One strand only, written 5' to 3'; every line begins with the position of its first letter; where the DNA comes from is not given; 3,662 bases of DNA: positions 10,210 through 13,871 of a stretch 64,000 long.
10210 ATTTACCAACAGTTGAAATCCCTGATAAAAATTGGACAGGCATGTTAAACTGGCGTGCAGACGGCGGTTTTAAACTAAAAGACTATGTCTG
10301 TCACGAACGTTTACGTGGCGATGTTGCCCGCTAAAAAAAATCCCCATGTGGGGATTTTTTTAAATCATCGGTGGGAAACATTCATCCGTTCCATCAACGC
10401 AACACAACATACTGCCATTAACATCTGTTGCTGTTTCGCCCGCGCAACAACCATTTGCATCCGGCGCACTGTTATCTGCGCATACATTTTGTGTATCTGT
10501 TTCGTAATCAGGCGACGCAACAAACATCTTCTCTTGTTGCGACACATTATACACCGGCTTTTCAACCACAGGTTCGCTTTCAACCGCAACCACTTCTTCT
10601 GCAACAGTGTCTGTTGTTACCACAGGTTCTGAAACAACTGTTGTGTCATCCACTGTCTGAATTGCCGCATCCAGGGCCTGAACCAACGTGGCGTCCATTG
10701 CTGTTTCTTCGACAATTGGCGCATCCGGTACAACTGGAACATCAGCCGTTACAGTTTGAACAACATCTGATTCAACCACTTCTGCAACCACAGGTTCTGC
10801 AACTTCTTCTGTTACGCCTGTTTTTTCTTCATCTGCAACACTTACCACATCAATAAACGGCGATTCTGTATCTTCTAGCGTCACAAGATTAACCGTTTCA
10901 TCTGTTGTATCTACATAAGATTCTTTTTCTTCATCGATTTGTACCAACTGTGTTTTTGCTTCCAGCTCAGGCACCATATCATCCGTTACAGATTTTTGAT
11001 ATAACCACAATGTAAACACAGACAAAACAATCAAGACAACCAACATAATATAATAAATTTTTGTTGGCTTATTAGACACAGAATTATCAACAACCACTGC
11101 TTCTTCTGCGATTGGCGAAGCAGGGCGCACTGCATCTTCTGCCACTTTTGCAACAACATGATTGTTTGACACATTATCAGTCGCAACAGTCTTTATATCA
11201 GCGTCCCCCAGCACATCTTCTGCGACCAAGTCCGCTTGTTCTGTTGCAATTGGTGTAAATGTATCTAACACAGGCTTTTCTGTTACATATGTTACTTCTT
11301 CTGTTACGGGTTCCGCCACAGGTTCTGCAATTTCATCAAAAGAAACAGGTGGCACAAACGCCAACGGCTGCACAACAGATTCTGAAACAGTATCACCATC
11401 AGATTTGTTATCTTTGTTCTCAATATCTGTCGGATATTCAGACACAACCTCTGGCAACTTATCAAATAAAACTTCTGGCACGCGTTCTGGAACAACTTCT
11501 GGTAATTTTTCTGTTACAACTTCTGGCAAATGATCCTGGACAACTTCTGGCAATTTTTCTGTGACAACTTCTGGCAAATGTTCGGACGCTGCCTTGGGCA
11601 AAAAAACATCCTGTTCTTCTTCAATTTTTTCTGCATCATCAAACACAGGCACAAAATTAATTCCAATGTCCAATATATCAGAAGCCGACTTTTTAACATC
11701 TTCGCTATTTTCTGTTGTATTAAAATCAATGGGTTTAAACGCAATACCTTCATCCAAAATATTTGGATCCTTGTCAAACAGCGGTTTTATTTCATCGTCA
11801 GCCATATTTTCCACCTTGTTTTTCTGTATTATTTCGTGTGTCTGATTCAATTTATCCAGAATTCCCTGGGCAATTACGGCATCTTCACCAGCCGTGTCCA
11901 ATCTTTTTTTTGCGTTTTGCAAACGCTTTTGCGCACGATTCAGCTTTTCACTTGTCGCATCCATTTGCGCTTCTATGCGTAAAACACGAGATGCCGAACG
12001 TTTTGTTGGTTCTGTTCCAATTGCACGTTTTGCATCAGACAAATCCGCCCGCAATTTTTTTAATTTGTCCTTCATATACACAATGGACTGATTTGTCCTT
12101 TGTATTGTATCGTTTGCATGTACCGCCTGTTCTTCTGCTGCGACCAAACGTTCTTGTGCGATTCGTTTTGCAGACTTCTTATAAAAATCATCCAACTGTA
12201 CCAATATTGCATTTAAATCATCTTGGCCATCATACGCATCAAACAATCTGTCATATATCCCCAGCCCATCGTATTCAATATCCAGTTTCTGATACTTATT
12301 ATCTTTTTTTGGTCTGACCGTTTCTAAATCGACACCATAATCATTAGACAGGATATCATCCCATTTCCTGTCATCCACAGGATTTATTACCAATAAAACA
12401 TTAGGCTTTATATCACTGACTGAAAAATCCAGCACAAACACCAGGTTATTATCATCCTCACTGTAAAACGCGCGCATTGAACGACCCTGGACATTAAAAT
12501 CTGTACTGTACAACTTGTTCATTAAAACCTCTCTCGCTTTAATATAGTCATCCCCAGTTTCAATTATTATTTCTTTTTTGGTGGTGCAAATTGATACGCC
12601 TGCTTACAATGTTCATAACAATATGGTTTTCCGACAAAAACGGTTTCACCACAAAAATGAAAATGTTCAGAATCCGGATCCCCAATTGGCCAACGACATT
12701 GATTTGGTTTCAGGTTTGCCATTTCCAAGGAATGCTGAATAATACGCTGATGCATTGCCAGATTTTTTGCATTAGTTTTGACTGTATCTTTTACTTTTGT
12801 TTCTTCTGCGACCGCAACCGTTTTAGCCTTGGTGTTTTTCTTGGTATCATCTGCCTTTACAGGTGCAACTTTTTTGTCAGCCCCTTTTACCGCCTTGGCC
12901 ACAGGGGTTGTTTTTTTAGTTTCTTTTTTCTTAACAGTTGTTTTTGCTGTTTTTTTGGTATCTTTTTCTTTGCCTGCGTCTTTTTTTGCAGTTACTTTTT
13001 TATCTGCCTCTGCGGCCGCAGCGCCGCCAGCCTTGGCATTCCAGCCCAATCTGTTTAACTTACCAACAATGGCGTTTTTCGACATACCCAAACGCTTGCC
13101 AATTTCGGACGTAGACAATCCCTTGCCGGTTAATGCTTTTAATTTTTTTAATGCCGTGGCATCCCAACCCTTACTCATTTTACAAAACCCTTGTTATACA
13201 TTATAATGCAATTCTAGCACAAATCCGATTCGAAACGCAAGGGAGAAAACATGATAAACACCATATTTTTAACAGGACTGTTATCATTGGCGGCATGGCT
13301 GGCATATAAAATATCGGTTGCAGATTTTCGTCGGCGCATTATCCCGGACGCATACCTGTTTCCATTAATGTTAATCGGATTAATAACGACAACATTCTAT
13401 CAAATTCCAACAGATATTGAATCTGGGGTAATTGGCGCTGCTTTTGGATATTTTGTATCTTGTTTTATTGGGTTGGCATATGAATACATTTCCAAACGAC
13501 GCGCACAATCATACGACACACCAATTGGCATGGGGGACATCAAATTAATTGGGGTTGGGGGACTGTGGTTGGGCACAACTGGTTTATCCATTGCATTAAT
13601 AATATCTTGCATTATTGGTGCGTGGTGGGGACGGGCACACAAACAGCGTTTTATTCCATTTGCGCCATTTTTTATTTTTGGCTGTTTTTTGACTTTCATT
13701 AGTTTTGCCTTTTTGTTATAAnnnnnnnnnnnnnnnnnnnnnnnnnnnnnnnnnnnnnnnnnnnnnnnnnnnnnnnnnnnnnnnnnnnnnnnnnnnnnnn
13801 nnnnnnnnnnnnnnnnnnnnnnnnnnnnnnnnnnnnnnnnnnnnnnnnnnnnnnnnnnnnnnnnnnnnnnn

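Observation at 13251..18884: Translationally coupled operon: orphan A24 peptidase-like gene, two large paralogous membrane proteins, GH108 muramidase and a small Cys protein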

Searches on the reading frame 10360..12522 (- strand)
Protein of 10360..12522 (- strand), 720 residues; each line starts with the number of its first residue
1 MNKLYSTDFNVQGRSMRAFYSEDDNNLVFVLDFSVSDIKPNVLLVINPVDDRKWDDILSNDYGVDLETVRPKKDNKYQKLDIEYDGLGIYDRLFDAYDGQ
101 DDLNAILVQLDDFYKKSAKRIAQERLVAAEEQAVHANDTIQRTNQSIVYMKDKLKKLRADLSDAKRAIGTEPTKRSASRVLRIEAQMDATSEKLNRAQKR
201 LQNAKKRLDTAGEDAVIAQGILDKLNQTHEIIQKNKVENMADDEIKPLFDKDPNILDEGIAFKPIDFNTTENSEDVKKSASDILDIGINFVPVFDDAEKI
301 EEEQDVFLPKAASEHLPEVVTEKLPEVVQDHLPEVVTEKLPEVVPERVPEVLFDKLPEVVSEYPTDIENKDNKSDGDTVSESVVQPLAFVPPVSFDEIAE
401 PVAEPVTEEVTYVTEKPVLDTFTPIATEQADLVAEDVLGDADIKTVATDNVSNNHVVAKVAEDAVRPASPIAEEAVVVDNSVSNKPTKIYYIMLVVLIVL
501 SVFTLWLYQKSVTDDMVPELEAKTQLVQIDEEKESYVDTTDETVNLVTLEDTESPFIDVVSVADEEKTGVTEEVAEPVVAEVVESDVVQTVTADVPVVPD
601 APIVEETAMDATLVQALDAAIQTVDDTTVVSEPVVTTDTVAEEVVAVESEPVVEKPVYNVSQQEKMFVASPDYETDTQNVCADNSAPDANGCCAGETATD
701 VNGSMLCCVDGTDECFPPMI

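Call 3: search_protein_families(library=pfam, proteins=[window:10360-12522:-], max_evalue=0.1)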
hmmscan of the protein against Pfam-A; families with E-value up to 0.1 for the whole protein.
window:10360-12522:- (720 aa): 5 families
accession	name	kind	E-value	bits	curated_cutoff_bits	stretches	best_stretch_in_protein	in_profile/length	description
PF08537.15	NBP1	-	9.8e-05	22.5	25.8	1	102-248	103-253/330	Fungal Nap binding protein NBP1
PF02389.20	Cornifin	-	0.011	16.3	34.8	1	301-407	22-126/135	Cornifin (SPRR) family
PF05739.25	SNARE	-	0.024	15.1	26.8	1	182-208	5-31/53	SNARE domain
PF02601.20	Exonuc_VII_L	-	0.042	13.8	35.9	1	123-233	182-292/315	Exonuclease VII, large subunit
PF14712.11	Snapin_Pallidin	-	0.044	14.7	29.6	0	136-203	18-87/89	Snapin/Pallidin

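Call 80: search_protein_families(library=padloc, proteins=[window:10360-12522:-], max_evalue=0.01)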
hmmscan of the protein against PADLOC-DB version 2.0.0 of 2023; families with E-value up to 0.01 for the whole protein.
window:10360-12522:- (720 aa): 4 families
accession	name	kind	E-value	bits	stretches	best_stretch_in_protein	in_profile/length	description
PDLC00551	JetC2|JetC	-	0.005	12.7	1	106-237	858-987/1365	DUF3584 domain; MukB-like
PDLC00518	JetC1|JetC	-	0.0057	12.5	1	98-216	286-393/1112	DUF3584 domain; MukB-like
PDLC00582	JetC3|JetC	-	0.0074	12.1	1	119-243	793-918/1472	DUF3584 domain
PDLC00208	KwaA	-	0.0097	13.6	0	480-536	39-91/190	Unknown function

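Call 87: search_protein_families(library=ncbifam, proteins=[window:10360-12522:-], max_evalue=0.05)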
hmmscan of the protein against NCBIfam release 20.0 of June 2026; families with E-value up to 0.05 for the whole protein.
window:10360-12522:- (720 aa): 2 families
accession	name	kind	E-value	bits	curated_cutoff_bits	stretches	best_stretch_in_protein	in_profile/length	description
NF003034.1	PRK03918.1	equivalog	0.0003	18.9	700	1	98-213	585-701/878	DNA double-strand break repair ATPase Rad50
TIGR00998.1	8a0101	subfamily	0.024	13.6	390.8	1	106-233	69-184/334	EmrA/EmrK family multidrug efflux transporter periplasmic adaptor subunit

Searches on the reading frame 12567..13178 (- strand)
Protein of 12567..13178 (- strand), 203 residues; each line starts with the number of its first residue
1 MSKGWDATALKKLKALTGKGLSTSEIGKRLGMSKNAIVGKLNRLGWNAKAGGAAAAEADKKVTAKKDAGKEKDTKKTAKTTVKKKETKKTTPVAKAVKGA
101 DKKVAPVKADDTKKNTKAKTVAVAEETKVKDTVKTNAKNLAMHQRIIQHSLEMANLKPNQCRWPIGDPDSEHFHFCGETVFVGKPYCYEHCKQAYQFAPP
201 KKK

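Call 3: search_protein_families(library=pfam, proteins=[window:12567-13178:-], max_evalue=0.1)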
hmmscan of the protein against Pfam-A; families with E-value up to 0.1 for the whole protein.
window:12567-13178:- (203 aa): 4 families
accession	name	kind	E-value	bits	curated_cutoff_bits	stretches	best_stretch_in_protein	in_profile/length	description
PF07750.17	GcrA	-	8e-29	101.5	26.9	2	102-198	54-148/155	GcrA cell cycle regulator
PF08279.18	HTH_11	-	0.043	14.1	25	1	10-44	6-39/55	HTH domain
PF18024.7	HTH_50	-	0.085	13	27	0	22-45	25-48/50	Helix-turn-helix domain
PF09507.16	CDC27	-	0.095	12.6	24.5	0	28-152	148-272/443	DNA polymerase subunit Cdc27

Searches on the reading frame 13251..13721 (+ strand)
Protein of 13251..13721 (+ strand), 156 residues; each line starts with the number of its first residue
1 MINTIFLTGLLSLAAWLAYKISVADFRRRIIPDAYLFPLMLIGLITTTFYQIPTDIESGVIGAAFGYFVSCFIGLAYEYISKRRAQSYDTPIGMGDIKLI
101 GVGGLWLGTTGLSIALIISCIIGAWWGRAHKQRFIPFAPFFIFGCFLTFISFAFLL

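Call 3: search_protein_families(library=pfam, proteins=[window:13251-13721:+], max_evalue=0.1)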
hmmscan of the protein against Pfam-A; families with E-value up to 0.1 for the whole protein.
window:13251-13721:+ (156 aa): 3 families
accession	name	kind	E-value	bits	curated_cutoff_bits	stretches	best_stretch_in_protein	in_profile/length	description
PF01478.23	Peptidase_A24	-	9.4e-16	58.6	26.5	1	13-126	3-102/104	Type IV leader peptidase family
PF05562.16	WCOR413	-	0.012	16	25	1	15-82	94-160/183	Cold acclimation protein WCOR413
PF19885.4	DUF6358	-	0.031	14.9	28.4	1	117-147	15-45/61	Family of unknown function (DUF6358)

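Call 4: search_protein_families(library=ncbifam, proteins=[window:13251-13721:+], max_evalue=0.1)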
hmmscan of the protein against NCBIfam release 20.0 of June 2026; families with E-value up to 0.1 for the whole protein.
window:13251-13721:+ (156 aa): 0 families

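Call 5: search_protein_families(library=phrogs, proteins=[window:13251-13721:+], max_evalue=0.1)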
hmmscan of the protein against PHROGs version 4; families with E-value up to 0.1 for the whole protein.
window:13251-13721:+ (156 aa): 0 families

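Call 46: search_solved_structures(query=window:13251-13721:+, max_evalue=1, show_alignments=1)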
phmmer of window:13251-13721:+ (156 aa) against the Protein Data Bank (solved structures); distinct sequences matched with E-value up to 1: 1.
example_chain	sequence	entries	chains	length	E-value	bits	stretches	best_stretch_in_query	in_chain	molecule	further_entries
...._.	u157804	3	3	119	0.58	13.1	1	89-151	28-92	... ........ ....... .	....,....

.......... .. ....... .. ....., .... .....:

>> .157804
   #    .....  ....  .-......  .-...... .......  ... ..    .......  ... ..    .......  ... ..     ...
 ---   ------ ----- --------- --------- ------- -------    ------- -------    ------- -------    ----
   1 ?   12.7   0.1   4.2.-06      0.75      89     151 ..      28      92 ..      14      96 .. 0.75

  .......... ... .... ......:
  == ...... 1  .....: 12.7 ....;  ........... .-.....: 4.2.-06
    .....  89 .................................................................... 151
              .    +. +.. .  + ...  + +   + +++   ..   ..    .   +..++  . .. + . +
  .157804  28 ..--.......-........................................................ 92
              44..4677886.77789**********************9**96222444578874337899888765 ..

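Call 80: search_protein_families(library=padloc, proteins=[window:13251-13721:+], max_evalue=0.01)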
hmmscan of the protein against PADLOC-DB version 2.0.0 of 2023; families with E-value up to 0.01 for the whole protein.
window:13251-13721:+ (156 aa): 0 families
